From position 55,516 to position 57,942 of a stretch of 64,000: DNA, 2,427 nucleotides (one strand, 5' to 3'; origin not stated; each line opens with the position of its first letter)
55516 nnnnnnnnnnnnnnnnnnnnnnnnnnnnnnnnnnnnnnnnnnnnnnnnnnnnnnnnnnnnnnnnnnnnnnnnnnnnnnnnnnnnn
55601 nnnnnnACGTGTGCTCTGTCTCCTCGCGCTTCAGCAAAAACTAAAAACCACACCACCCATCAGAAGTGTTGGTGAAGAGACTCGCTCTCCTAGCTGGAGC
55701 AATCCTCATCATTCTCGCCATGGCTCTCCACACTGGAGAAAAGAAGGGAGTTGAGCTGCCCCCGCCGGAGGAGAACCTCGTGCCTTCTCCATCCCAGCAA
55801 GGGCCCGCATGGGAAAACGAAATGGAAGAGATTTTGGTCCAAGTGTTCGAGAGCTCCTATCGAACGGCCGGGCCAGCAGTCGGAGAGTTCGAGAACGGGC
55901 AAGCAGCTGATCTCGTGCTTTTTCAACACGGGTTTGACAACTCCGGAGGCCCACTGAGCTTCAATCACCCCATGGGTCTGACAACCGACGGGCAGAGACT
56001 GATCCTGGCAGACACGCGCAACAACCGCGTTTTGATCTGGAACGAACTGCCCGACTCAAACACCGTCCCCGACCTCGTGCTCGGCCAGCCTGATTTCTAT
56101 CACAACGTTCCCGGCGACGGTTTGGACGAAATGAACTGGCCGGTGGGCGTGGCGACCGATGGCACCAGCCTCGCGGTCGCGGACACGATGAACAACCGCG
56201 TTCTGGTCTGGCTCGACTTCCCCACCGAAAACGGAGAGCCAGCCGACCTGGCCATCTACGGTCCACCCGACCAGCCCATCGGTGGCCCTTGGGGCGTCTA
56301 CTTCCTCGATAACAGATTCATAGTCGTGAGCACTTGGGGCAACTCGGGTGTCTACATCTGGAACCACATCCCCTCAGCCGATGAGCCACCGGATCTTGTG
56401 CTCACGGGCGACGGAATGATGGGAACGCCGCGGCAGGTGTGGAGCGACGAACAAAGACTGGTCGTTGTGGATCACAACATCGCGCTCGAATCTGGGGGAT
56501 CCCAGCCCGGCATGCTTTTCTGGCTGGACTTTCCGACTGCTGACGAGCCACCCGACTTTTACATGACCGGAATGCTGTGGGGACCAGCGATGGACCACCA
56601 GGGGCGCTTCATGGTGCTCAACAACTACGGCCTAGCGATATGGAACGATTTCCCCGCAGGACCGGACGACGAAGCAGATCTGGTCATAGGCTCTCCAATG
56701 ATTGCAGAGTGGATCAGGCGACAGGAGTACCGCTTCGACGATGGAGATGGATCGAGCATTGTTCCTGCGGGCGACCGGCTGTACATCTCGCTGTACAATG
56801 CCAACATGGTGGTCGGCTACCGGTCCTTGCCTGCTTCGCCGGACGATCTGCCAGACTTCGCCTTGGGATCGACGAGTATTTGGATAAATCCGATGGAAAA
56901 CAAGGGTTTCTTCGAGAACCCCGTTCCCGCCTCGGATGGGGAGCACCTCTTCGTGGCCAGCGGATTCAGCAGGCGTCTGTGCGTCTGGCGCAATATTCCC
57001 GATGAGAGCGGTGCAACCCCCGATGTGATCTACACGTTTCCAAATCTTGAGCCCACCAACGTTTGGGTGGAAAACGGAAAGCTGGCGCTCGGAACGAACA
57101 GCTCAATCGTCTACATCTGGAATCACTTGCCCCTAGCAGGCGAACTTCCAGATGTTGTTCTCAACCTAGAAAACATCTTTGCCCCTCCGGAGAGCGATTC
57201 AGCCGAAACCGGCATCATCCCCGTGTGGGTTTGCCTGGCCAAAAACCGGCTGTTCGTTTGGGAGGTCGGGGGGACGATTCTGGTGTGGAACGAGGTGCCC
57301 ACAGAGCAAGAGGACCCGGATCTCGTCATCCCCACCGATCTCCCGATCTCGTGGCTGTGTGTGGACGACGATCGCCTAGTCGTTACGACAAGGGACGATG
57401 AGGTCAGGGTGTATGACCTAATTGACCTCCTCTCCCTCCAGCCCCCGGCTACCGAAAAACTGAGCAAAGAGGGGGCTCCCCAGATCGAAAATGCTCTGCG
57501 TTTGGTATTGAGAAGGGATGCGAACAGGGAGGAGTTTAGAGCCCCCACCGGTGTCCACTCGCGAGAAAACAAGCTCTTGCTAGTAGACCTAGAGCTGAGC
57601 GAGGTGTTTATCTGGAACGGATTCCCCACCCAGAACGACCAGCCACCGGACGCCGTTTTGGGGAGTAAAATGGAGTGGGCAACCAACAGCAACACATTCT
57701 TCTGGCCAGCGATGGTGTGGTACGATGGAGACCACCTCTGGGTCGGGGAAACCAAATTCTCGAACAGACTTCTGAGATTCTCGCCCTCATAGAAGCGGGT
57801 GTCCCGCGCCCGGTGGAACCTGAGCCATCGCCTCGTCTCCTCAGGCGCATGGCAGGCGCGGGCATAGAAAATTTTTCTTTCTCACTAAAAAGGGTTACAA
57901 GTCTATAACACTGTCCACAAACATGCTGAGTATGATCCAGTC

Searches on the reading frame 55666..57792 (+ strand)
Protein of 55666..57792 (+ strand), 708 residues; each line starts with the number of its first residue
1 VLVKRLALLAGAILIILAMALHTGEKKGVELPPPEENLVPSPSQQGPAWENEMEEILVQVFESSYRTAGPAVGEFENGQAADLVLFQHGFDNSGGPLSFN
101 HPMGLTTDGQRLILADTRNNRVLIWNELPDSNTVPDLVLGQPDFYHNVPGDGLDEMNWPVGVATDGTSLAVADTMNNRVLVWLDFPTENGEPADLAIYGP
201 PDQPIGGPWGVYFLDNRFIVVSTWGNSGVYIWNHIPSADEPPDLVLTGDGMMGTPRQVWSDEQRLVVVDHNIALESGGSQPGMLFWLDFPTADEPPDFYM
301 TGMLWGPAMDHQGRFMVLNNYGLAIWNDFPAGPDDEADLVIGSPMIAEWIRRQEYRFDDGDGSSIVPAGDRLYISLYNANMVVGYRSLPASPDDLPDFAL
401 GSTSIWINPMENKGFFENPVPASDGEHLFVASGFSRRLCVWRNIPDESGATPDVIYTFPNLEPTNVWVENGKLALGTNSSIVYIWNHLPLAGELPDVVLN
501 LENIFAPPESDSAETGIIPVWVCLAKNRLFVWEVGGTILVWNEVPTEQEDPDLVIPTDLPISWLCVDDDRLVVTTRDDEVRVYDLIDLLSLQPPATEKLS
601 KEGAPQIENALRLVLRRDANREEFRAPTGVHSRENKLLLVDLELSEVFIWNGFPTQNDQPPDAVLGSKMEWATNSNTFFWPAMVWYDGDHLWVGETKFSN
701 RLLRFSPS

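Call 67: search_protein_families(library=pfam, proteins=[window:55666-57792:+], max_evalue=0.00001)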
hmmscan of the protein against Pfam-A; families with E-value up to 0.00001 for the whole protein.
window:55666-57792:+ (708 aa): 1 family
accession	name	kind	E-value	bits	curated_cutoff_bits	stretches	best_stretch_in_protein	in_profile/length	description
PF01436.27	NHL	-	2.8e-07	30.7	20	0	99-124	1-27/28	NHL repeat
